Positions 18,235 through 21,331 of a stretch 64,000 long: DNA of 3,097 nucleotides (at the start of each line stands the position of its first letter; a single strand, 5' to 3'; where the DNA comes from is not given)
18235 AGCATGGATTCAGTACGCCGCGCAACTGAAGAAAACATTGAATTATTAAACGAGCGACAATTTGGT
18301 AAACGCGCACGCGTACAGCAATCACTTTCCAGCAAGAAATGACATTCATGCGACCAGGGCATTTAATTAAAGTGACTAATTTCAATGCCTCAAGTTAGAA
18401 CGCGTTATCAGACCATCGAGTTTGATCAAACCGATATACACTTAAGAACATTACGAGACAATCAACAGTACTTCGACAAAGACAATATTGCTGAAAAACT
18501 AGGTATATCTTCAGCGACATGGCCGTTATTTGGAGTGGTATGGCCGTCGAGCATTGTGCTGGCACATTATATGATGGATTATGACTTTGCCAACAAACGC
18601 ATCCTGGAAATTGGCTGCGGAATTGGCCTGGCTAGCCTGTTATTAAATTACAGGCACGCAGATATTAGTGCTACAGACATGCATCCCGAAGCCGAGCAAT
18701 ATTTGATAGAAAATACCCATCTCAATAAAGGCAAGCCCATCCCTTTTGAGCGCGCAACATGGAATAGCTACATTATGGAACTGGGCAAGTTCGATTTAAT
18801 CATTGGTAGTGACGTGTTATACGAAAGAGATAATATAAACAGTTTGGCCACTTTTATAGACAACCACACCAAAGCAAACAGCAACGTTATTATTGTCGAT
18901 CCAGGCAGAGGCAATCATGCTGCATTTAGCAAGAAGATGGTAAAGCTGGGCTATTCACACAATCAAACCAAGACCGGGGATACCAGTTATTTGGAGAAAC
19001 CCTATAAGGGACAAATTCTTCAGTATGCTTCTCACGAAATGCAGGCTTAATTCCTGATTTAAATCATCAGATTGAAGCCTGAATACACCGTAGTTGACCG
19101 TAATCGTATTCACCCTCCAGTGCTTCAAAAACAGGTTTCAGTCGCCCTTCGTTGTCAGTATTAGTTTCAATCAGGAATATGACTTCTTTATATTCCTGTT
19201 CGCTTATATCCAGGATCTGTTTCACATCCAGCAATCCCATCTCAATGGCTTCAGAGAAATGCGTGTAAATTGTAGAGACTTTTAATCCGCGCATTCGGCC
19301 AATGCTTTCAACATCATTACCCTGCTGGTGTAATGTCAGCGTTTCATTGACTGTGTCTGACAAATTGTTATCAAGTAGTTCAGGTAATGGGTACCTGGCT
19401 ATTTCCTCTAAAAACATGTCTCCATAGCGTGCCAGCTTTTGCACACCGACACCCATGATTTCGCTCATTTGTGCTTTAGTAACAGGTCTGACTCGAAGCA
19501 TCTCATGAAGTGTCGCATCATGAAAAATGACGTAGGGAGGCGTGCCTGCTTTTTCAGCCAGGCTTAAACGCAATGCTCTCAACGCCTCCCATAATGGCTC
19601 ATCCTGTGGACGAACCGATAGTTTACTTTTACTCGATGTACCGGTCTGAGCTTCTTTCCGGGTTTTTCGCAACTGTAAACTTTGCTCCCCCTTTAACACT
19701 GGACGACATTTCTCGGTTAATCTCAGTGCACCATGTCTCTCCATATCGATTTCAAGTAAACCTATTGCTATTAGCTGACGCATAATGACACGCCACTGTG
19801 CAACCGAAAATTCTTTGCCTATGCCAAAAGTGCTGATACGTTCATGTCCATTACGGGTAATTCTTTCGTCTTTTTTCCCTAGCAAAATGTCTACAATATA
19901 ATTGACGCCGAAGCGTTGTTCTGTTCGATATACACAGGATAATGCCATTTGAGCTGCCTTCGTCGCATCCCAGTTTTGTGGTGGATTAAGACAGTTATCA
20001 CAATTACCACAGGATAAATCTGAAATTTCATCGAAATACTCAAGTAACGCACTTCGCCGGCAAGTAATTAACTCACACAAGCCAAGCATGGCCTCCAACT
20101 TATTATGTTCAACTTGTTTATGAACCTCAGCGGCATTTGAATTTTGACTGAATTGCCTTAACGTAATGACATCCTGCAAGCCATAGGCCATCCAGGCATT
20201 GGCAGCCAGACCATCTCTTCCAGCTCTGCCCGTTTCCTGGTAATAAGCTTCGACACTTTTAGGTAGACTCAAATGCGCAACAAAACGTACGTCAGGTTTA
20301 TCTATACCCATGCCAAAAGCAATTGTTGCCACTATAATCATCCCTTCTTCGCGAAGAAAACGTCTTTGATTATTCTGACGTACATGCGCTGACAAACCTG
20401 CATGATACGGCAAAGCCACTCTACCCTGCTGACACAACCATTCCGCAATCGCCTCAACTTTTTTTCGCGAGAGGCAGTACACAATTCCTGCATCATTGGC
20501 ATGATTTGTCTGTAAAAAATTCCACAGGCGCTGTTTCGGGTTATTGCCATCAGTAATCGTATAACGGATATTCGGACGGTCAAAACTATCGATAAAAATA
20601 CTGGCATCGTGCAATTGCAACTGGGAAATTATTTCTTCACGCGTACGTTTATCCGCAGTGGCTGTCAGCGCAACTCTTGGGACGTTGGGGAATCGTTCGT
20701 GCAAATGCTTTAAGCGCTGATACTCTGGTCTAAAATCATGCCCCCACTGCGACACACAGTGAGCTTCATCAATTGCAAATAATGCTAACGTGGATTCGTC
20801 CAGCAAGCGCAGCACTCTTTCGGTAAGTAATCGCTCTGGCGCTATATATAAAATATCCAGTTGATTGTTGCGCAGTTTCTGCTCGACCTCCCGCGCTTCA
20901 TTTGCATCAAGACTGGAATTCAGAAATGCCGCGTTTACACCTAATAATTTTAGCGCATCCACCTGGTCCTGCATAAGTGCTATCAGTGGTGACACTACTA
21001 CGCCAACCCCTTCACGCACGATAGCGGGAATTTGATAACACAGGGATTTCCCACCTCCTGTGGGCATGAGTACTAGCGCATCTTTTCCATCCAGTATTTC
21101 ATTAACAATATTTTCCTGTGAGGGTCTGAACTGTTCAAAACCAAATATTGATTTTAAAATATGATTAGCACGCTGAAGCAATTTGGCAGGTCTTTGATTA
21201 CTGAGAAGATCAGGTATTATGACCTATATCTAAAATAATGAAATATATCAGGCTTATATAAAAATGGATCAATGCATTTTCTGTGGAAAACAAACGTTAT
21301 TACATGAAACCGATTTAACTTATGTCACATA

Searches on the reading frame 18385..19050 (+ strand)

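Call 67: search_protein_families(library=padloc, proteins=[window:18385-19050:+], max_evalue=0.001)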
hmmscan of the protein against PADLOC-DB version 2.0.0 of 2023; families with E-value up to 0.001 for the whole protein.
window:18385-19050:+ (221 aa): 1 family
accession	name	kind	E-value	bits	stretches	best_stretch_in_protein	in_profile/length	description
PDLC04134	mad2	-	3.1e-08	30.9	1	56-189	277-417/492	mads_2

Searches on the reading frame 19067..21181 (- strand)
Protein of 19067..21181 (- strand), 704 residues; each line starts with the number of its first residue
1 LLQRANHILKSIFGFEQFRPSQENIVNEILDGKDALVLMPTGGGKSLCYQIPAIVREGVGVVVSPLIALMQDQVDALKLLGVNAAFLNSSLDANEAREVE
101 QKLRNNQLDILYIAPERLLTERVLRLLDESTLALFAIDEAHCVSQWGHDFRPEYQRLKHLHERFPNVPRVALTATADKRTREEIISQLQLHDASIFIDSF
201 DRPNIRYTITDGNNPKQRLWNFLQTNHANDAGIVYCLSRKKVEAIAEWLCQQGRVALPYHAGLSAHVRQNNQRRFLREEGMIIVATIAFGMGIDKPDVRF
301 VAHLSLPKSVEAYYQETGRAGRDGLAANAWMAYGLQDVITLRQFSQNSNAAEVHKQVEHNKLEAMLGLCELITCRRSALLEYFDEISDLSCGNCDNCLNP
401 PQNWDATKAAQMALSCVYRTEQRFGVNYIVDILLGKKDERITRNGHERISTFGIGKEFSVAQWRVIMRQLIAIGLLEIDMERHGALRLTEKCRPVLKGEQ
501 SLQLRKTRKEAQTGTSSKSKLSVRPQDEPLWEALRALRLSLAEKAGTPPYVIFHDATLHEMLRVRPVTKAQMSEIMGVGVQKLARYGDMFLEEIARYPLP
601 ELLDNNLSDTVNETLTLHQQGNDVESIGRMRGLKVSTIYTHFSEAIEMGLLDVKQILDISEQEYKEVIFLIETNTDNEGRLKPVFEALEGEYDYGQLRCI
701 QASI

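Call 67: search_protein_families(library=padloc, proteins=[window:19067-21181:-], max_evalue=0.001)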
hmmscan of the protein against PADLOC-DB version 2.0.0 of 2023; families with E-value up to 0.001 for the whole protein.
window:19067-21181:- (704 aa): 28 families (the best 25 are shown)
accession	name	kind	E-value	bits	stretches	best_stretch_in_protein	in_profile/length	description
PDLC02861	DpdF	-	9.5e-254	841.3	1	4-597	15-606/611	DpdF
PDLC02864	DpdF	-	1.4e-253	841.2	1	3-595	8-608/610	DpdF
PDLC02870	DpdF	-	2.9e-146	486.1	2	7-344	3-340/534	DpdF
PDLC03928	PsyrT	-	3.7e-104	347.4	2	3-351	6-363/689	-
PDLC02865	DpdF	-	2.9e-88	294.9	1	7-347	749-1094/1499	DpdF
PDLC02859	DpdF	-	7.5e-65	217.4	1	11-329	94-421/545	DpdF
PDLC01089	C3a193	-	7.9e-51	171.5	1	21-346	250-608/983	poss. alt. Cas3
PDLC02868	DpdF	-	2.3e-50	169.3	2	7-215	328-545/1078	DpdF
PDLC02863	DpdF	-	1.2e-43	147.7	1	181-347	2-168/488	DpdF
PDLC02872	DpdF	-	4.7e-42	142.5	1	32-345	175-517/859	DpdF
PDLC02855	DpdF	-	2.7e-41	139.7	1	35-347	160-493/825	DpdF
PDLC02867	DpdF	-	5.9e-36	122.1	1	32-345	154-490/855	DpdF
PDLC02857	DpdF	-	1.6e-33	113.8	1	34-346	198-551/911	DpdF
PDLC02503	BrxHI|BrxHII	-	5.6e-28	95.6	1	7-323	14-342/698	BrxHI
PDLC02858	DpdF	-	8.7e-27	91.9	1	17-333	151-474/504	DpdF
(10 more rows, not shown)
